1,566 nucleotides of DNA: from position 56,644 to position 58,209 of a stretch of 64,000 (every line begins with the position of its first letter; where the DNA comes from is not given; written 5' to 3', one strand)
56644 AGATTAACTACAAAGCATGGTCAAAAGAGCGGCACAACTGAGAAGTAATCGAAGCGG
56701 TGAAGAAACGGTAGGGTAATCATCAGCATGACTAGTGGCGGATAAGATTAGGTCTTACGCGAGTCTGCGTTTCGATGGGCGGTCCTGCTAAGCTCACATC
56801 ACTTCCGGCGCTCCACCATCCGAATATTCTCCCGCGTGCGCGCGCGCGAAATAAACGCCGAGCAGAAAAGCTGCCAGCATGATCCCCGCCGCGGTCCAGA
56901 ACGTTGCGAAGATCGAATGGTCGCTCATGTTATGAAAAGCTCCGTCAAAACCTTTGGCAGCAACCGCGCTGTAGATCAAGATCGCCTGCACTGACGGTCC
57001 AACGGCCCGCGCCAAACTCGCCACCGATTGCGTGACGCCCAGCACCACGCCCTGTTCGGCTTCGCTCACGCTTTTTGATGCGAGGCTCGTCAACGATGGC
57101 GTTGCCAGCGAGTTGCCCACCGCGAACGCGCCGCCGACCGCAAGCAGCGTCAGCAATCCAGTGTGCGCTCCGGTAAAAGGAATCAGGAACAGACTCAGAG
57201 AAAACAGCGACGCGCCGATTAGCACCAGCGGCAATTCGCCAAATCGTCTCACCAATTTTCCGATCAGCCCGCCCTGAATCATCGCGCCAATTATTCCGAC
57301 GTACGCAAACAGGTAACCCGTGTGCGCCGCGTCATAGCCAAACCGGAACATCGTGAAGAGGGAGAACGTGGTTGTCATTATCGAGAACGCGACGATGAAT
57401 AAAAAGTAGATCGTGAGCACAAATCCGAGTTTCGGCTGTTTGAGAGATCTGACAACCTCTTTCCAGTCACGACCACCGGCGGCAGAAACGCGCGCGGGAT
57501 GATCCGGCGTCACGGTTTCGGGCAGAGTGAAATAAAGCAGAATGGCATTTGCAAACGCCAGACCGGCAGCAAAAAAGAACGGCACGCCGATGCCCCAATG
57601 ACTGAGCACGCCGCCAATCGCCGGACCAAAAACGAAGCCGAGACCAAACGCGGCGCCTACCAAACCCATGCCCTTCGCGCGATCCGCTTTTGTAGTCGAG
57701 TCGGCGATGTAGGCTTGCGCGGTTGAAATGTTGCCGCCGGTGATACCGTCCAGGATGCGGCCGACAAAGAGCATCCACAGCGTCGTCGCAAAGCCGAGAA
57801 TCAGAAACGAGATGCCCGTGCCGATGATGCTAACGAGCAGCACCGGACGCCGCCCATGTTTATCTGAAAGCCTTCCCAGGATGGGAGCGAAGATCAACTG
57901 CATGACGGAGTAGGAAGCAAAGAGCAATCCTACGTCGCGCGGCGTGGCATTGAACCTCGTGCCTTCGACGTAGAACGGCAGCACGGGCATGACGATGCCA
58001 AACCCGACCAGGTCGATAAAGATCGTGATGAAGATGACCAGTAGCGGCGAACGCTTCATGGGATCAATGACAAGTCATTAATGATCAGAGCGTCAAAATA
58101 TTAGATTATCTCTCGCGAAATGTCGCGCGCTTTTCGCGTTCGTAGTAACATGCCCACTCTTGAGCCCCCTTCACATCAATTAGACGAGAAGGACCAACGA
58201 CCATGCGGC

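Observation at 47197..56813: The whole Crp-box region is bracketed by a 26-nt direct repeat overlapping two gene 3' ends: candidate 9.6-kb genomic island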

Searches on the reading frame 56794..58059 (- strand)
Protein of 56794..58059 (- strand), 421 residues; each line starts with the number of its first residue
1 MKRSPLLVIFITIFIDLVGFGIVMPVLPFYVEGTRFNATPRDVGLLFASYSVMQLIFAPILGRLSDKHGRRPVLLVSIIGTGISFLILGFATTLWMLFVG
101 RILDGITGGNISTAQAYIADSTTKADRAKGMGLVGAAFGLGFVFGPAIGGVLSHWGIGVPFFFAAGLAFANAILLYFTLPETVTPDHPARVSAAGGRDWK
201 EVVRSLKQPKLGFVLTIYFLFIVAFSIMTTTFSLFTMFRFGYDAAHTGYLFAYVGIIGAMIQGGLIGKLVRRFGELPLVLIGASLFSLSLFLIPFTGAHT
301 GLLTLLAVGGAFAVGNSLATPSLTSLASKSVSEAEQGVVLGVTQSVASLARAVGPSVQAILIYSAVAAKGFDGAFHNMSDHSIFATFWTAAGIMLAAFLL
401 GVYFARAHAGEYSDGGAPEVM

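Call 8: search_protein_families(library=pfam, proteins=[window:56794-58059:-], max_evalue=0.01)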
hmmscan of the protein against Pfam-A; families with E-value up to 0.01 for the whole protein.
window:56794-58059:- (421 aa): 3 families
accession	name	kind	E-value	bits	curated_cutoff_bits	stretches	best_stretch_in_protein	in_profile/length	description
PF07690.21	MFS_1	-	6.8e-63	213.1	33.4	1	9-355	1-347/347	Major Facilitator Superfamily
PF00083.30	Sugar_tr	-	2.3e-12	47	22.3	1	42-182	47-194/452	Sugar (and other) transporter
PF01306.25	LacY_symp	-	1.9e-08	34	24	1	18-291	22-304/413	LacY proton/sugar symporter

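Call 11: find_encoding_contigs(protein=window:56797-58059:-, flank=10000, max_places=10)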
Protein window:56797-58059:- (421 aa): 5 contigs read that carry it; 3 places shown.
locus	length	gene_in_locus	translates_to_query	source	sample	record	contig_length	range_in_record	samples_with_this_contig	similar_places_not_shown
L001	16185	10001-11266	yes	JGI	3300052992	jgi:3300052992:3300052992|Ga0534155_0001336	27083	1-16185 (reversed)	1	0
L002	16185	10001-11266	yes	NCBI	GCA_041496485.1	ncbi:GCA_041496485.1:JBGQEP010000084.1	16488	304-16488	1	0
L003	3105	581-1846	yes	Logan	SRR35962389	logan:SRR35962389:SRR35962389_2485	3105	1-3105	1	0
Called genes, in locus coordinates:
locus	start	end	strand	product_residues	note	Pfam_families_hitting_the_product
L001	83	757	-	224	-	-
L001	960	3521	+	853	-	PF22666:Glyco_hydro_2_N2, PF00703:Glyco_hydro_2, PF17786:Mannosidase_ig, PF17753:Ig_mannosidase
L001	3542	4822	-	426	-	PF07676:PD40 (faint)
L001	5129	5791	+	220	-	PF12686:DUF3800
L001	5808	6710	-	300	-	-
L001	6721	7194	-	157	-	PF05635:23S_rRNA_IVP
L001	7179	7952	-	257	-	PF00378:ECH_1, PF16113:ECH_2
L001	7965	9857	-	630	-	PF17899:Peptidase_M61_N, PF05299:Peptidase_M61, PF00595:PDZ (weak), PF13180:PDZ_2, PF17820:PDZ_6 (weak)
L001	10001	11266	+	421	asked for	PF01306:LacY_symp, PF07690:MFS_1, PF00083:Sugar_tr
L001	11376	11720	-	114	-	-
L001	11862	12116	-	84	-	-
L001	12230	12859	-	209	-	-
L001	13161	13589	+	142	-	PF00072:Response_reg (weak)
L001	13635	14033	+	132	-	-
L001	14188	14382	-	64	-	-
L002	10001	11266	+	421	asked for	PF01306:LacY_symp, PF07690:MFS_1, PF00083:Sugar_tr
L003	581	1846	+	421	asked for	PF01306:LacY_symp, PF07690:MFS_1, PF00083:Sugar_tr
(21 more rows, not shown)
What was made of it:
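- Checked: The right junction is in 3 contigs (call 11).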

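Call 12: find_homologous_proteins(query=window:56797-58059:-, max_evalue=1e-40)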
Query window:56797-58059:- (421 aa): 7950 proteins with E <= 1e-40 among 8000 candidates; the best 120 are listed.
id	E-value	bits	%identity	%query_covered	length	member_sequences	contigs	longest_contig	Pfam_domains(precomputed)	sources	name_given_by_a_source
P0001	2.2e-264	895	100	100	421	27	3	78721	PF01306.26,PF00083.31,PF07690.22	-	-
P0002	4.0e-236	802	89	98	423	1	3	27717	PF01306.26,PF05977.20,PF00083.31,PF07690.22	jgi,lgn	jgi:DHA1 family tetracycline resistance protein-like MFS transporter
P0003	2.7e-235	799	89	98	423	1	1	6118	PF05977.20,PF00083.31,PF07690.22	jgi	jgi:DHA1 family tetracycline resistance protein-like MFS transporter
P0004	3.4e-230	782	89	98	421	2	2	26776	PF05977.20,PF00083.31,PF07690.22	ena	-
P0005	1.7e-228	776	86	100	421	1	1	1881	PF05977.20,PF00083.31,PF07690.22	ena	-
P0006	4.5e-227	772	87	98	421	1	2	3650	PF05977.20,PF00083.31,PF07690.22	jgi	-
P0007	1.2e-225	767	85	98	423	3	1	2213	PF05977.20,PF00083.31,PF07690.22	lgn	-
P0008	4.3e-224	762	86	98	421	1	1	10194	PF05977.20,PF00083.31,PF07690.22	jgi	jgi:DHA1 family tetracycline resistance protein-like MFS transporter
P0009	4.2e-223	759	86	98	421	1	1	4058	PF05977.20,PF00083.31,PF07690.22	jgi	jgi:MFS transporter, DHA1 family, tetracycline resistance protein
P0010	3.4e-221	752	84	100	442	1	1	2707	PF06609.19,PF00083.31,PF07690.22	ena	-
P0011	1.5e-220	750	83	100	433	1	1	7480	PF00083.31,PF07690.22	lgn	-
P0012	5.1e-218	742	82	100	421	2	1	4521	PF05977.20,PF00083.31,PF07690.22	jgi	-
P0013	7.3e-218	741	82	97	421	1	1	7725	PF01306.26,PF05977.20,PF00083.31,PF07690.22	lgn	-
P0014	6.5e-214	728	82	99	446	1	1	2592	PF05977.20,PF00083.31,PF07690.22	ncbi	-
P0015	3.1e-207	706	79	98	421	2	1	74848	PF05977.20,PF00083.31,PF07690.22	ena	-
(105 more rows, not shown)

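Call 14: find_related_loci(query=A1, collection=genome_contigs, flank=10000)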
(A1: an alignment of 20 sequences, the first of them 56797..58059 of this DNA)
Query A1 (421 aa) in genome_contigs; peptide patterns used: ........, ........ (x = any residue, [..] = any of these).
599 stretches matched a pattern (row limit reached: there are more); 556 encode a relative of the query (tblastn E <= 1e-3); the best 80 are kept; 80 distinct loci.
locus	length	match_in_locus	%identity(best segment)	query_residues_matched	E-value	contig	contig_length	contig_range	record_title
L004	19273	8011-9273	95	1-421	0e+0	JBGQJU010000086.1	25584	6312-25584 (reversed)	MAG: Pyrinomonadaceae bacterium isolate OBJ2_061818_070_16 k141_2295622_length_25584_cov_11.0000, whole genome shotgun s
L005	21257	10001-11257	79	1-419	0e+0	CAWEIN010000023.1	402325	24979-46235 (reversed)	MAG: Blastocatellia bacterium isolate MFD08821.bin.1.21 genome assembly, contig: contig_54090, whole genome shotgun sequ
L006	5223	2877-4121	78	1-414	0e+0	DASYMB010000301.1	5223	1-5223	MAG TPA_asm: Pyrinomonadaceae bacterium isolate SMAG_U4364 k141_3809518, whole genome shotgun sequence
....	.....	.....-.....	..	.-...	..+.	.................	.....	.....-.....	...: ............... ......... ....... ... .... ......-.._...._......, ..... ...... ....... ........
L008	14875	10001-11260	75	1-419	0e+0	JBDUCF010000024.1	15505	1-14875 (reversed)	MAG: Pyrinomonadaceae bacterium isolate cluster4_bin.40 NODE_8145_length_15505_cov_6.655275, whole genome shotgun sequen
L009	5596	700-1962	77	1-420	0e+0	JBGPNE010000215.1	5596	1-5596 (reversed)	MAG: Pyrinomonadaceae bacterium isolate OBJ_0618_7090110_221 k141_224001_length_5596_cov_39.4852, whole genome shotgun s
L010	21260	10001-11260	78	1-419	0e+0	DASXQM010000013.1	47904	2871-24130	MAG TPA_asm: Pyrinomonadaceae bacterium isolate SMAG_U4613 k141_2613536, whole genome shotgun sequence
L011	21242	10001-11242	79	1-413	0e+0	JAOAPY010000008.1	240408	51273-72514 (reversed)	MAG: Acidobacteria bacterium isolate RYN_26 scaffold_19331, whole genome shotgun sequence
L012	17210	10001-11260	77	1-419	0e+0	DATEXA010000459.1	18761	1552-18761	MAG TPA_asm: Pyrinomonadaceae bacterium isolate SMAG_U8407 k141_46977, whole genome shotgun sequence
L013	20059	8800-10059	77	1-419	0e+0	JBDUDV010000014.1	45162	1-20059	MAG: Acidobacteriota bacterium isolate cluster4_bin.8 NODE_796_length_45162_cov_10.494447, whole genome shotgun sequence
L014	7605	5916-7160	77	1-414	0e+0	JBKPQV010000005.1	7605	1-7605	MAG: Acidobacteriota bacterium isolate GS_EKS_MAG_00066 GS_EKS_000000980234, whole genome shotgun sequence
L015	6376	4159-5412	76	1-417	0e+0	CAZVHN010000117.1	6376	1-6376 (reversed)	MAG TPA_asm: uncultured Chloracidobacterium sp. isolate binchicken_co165_162 genome assembly, contig: k141_325891, whole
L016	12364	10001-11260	77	1-419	0e+0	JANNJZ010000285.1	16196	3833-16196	MAG: Pyrinomonadaceae bacterium isolate SOY_4_C_metabat_258 SOY_4_C_k141_778055, whole genome shotgun sequence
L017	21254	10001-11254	77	1-417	0e+0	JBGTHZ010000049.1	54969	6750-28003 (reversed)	MAG: Pyrinomonadaceae bacterium isolate JTS-RE251 k141_3709923, whole genome shotgun sequence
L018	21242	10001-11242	76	1-413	0e+0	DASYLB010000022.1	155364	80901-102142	MAG TPA_asm: Pyrinomonadaceae bacterium isolate SMAG_U4337 k141_2535609, whole genome shotgun sequence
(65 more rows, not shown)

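Call 22: find_encoding_contigs(protein=P0002, flank=10000, max_places=4)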
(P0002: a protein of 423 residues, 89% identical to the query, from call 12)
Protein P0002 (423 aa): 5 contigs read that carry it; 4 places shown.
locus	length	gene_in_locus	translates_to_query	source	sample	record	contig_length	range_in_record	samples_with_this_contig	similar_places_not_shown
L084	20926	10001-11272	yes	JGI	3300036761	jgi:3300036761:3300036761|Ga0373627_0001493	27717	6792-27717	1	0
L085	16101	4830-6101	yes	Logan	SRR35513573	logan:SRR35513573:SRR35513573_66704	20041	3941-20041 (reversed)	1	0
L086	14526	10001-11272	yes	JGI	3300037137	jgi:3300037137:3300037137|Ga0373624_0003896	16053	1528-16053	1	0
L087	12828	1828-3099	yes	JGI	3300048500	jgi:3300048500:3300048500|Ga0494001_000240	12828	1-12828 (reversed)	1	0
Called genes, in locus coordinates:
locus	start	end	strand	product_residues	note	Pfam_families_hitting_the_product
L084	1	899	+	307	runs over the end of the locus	PF00487:FA_desaturase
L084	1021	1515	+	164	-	PF00583:Acetyltransf_1, PF13673:Acetyltransf_10, PF13508:Acetyltransf_7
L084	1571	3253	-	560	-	PF00005:ABC_tran, PF02463:SMC_N (faint), PF13401:AAA_22 (faint), PF13304:AAA_21 (faint), PF12848:ABC_tran_Xtn, PF00005:ABC_tran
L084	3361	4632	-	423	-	-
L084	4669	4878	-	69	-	-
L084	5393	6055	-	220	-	-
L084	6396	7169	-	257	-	PF00378:ECH_1, PF16113:ECH_2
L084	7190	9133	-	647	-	PF17899:Peptidase_M61_N, PF05299:Peptidase_M61, PF00595:PDZ, PF13180:PDZ_2, PF17820:PDZ_6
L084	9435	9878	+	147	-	PF04173:DoxD (faint), PF07681:DoxX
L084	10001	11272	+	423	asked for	PF01306:LacY_symp (weak), PF07690:MFS_1, PF00083:Sugar_tr, PF05977:MFS_3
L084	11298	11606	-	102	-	PF20242:Emfourin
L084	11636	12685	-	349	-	PF01447:Peptidase_M4, PF02868:Peptidase_M4_C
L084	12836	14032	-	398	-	PF11738:DUF3298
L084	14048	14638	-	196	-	-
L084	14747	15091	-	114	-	-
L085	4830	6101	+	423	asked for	PF01306:LacY_symp (weak), PF07690:MFS_1, PF00083:Sugar_tr, PF05977:MFS_3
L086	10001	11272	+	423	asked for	PF01306:LacY_symp (weak), PF07690:MFS_1, PF00083:Sugar_tr, PF05977:MFS_3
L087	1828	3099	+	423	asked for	PF01306:LacY_symp (weak), PF07690:MFS_1, PF00083:Sugar_tr, PF05977:MFS_3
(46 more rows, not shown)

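Call 23: find_encoding_contigs(protein=P0004, flank=10000, max_places=4)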
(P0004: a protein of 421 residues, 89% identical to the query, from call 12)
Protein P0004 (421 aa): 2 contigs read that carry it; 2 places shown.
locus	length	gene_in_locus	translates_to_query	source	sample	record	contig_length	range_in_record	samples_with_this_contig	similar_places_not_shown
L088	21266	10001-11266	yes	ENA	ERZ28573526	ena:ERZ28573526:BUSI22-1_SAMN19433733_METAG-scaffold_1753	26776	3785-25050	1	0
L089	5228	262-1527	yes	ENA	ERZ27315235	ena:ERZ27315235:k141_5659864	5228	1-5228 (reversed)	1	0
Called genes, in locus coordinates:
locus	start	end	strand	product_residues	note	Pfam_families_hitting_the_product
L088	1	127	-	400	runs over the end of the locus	PF02463:SMC_N, PF13175:AAA_15, PF13476:AAA_23 (weak), PF13304:AAA_21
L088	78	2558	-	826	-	PF00069:Pkinase, PF01636:APH (faint), PF03109:ABC1 (faint), PF07714:PK_Tyr_Ser-Thr, PF13371:TPR_9 (faint), PF13428:TPR_14 (faint), PF13432:TPR_16 (faint), PF14559:TPR_19, +6 more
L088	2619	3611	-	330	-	PF00294:PfkB, PF08543:Phos_pyr_kin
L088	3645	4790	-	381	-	PF02350:Epimerase_2 (faint), PF01075:Glyco_transf_9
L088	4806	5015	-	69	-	PF03966:Trm112p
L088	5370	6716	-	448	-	PF01546:Peptidase_M20, PF07687:M20_dimer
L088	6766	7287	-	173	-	-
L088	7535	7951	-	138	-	PF00903:Glyoxalase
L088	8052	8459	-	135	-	PF00165:HTH_AraC (weak), PF12833:HTH_18, PF00165:HTH_AraC (weak)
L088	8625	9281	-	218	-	PF13302:Acetyltransf_3, PF00583:Acetyltransf_1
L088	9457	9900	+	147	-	PF07681:DoxX, PF04173:DoxD (weak)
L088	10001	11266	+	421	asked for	PF07690:MFS_1, PF00083:Sugar_tr, PF05977:MFS_3, PF07690:MFS_1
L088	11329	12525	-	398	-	PF13739:PdaC (weak), PF11738:DUF3298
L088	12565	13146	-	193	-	-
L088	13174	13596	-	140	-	PF00072:Response_reg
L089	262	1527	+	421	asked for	PF07690:MFS_1, PF00083:Sugar_tr, PF05977:MFS_3, PF07690:MFS_1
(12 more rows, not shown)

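Call 30: list_cluster_members(proteins=[window:56797-58059:-, window:46982-47197:+])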
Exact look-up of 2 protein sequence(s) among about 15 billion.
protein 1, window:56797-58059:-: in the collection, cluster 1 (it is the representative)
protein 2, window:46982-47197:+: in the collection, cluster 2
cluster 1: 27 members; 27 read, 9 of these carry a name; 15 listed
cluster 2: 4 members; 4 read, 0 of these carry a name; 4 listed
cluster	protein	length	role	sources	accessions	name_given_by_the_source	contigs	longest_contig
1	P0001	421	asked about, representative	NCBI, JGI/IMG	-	-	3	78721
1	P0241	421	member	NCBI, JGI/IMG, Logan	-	DHA1 family tetracycline resistance protein-like MFS transporter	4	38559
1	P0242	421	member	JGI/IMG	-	MFS transporter, DHA1 family, tetracycline resistance protein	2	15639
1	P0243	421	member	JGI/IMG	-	DHA1 family tetracycline resistance protein-like MFS transporter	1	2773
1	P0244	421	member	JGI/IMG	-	DHA1 family tetracycline resistance protein-like MFS transporter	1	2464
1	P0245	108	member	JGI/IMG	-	DHA1 family tetracycline resistance protein-like MFS transporter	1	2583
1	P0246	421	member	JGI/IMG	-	DHA1 family tetracycline resistance protein-like MFS transporter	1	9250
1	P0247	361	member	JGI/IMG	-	DHA1 family tetracycline resistance protein-like MFS transporter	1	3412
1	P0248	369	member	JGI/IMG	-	DHA1 family tetracycline resistance protein-like MFS transporter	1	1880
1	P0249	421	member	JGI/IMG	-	MFS transporter, DHA1 family, tetracycline resistance protein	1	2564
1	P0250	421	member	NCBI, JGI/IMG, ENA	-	-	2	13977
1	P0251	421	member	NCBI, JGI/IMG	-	-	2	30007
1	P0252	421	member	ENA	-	-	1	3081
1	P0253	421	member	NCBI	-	-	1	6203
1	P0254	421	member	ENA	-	-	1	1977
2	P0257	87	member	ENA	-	-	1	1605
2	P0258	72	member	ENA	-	-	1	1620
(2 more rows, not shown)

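Call 31: find_encoding_contigs(protein=P0241, flank=10000, max_places=4)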
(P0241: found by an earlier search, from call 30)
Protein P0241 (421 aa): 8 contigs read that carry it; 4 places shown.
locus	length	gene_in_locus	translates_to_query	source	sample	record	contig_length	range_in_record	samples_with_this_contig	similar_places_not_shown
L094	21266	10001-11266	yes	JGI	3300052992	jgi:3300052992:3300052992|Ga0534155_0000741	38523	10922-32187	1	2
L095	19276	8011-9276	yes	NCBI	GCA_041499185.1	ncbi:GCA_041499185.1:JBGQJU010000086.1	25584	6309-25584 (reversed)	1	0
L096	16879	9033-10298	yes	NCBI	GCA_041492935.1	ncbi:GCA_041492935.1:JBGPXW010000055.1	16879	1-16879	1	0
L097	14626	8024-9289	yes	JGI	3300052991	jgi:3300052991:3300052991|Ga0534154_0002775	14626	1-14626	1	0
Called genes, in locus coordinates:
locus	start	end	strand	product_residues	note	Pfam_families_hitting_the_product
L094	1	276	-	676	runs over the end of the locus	PF00069:Pkinase, PF01636:APH (faint), PF07714:PK_Tyr_Ser-Thr, PF06293:Kdo (weak), PF03109:ABC1 (weak)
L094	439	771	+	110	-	PF05973:Gp49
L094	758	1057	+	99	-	PF13744:HTH_37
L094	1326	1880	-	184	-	-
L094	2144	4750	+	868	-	PF22666:Glyco_hydro_2_N2, PF00703:Glyco_hydro_2, PF02836:Glyco_hydro_2_C (faint), PF17786:Mannosidase_ig, PF17753:Ig_mannosidase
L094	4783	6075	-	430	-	PF07676:PD40 (faint)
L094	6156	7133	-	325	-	-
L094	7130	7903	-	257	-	PF00378:ECH_1, PF16113:ECH_2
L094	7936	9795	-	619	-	PF17899:Peptidase_M61_N, PF05299:Peptidase_M61, PF13180:PDZ_2, PF17820:PDZ_6 (weak)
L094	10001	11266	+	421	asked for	PF01306:LacY_symp, PF07690:MFS_1, PF00083:Sugar_tr, PF05977:MFS_3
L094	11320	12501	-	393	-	PF13739:PdaC (weak), PF11738:DUF3298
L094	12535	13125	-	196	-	-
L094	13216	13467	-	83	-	PF16277:DUF4926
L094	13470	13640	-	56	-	PF21814:DUF6883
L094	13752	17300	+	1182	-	PF26549:Tricorn_N, PF07676:PD40 (weak), PF26549:Tricorn_N, PF26550:Tricorn_2nd, PF07676:PD40 (weak), PF14684:Tricorn_C1, PF14685:PDZ_Tricorn, PF03572:Peptidase_S41, +2 more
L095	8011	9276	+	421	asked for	PF01306:LacY_symp, PF07690:MFS_1, PF00083:Sugar_tr, PF05977:MFS_3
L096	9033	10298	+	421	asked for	PF01306:LacY_symp, PF07690:MFS_1, PF00083:Sugar_tr, PF05977:MFS_3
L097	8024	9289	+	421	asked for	PF01306:LacY_symp, PF07690:MFS_1, PF00083:Sugar_tr, PF05977:MFS_3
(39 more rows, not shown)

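Call 32: find_encoding_contigs(protein=P0251, flank=10000, max_places=3)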
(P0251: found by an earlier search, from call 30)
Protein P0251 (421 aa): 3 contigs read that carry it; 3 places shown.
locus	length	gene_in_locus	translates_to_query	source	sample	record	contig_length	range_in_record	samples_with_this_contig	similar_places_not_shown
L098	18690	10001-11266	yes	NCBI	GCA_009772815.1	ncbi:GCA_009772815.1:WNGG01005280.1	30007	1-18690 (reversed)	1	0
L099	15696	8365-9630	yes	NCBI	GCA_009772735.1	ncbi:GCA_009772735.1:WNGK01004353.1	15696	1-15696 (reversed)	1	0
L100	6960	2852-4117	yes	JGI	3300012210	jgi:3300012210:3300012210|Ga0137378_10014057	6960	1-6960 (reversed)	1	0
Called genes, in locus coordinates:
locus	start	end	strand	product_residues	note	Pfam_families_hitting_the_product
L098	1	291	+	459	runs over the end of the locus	PF04055:Radical_SAM, PF06969:HemN_C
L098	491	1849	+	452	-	PF00890:FAD_binding_2 (faint), PF01266:DAO (weak), PF01494:FAD_binding_3, PF03486:HI0933_like (faint), PF04820:Trp_halogenase, PF12831:FAD_oxidored, PF13450:NAD_binding_8 (weak), PF04820:Trp_halogenase, +1 more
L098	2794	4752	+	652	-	PF00703:Glyco_hydro_2, PF02836:Glyco_hydro_2_C (weak), PF17786:Mannosidase_ig, PF17753:Ig_mannosidase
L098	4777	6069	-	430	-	PF07676:PD40 (faint)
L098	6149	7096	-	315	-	-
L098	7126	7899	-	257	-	PF00378:ECH_1, PF16113:ECH_2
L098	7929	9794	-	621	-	PF17899:Peptidase_M61_N, PF05299:Peptidase_M61, PF13180:PDZ_2, PF17820:PDZ_6 (weak)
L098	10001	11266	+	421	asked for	PF01306:LacY_symp, PF07690:MFS_1, PF00083:Sugar_tr, PF05977:MFS_3 (weak)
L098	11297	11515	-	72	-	PF11146:DUF2905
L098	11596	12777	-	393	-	PF13739:PdaC, PF11738:DUF3298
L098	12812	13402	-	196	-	-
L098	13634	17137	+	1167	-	PF26549:Tricorn_N, PF07676:PD40 (weak), PF26549:Tricorn_N, PF26550:Tricorn_2nd, PF07676:PD40, PF14684:Tricorn_C1, PF14685:PDZ_Tricorn, PF03572:Peptidase_S41, +3 more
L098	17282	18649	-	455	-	PF05598:DUF772, PF01609:DDE_Tnp_1, PF13751:DDE_Tnp_1_6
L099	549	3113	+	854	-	PF22666:Glyco_hydro_2_N2, PF00703:Glyco_hydro_2, PF02836:Glyco_hydro_2_C (weak), PF17786:Mannosidase_ig, PF17753:Ig_mannosidase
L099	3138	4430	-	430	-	PF07676:PD40 (faint)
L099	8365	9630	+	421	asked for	PF01306:LacY_symp, PF07690:MFS_1, PF00083:Sugar_tr, PF05977:MFS_3 (weak)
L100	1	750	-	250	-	?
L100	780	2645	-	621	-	PF17899:Peptidase_M61_N, PF05299:Peptidase_M61, PF13180:PDZ_2, PF17820:PDZ_6 (weak)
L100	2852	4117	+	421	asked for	PF01306:LacY_symp, PF07690:MFS_1, PF00083:Sugar_tr, PF05977:MFS_3 (weak)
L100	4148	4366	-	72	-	PF11146:DUF2905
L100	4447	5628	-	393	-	PF13739:PdaC, PF11738:DUF3298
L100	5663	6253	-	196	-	-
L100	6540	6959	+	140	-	?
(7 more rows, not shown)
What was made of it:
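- The loci of calls 22, 23, 31 and 32 show the same.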

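Call 45: find_encoding_contigs(protein=P0258, flank=5000, max_places=4)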
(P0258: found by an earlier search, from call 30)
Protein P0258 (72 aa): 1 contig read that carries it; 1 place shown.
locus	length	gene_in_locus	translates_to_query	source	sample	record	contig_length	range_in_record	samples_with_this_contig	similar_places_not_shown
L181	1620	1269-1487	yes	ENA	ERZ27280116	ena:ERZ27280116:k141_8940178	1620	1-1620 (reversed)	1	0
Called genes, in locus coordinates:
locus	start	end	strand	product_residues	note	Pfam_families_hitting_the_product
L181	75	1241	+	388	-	PF13739:PdaC (faint), PF11738:DUF3298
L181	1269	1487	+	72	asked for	PF11146:DUF2905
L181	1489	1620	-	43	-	?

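Call 46: find_encoding_contigs(protein=P0257, flank=5000, max_places=4)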
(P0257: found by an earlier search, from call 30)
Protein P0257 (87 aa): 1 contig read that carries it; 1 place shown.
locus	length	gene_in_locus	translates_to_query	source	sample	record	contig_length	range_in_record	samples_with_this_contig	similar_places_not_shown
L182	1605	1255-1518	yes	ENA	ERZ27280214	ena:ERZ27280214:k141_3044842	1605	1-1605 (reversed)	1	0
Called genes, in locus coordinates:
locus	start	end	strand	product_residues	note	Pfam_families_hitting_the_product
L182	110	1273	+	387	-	PF13739:PdaC (faint), PF11738:DUF3298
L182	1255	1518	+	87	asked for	PF11146:DUF2905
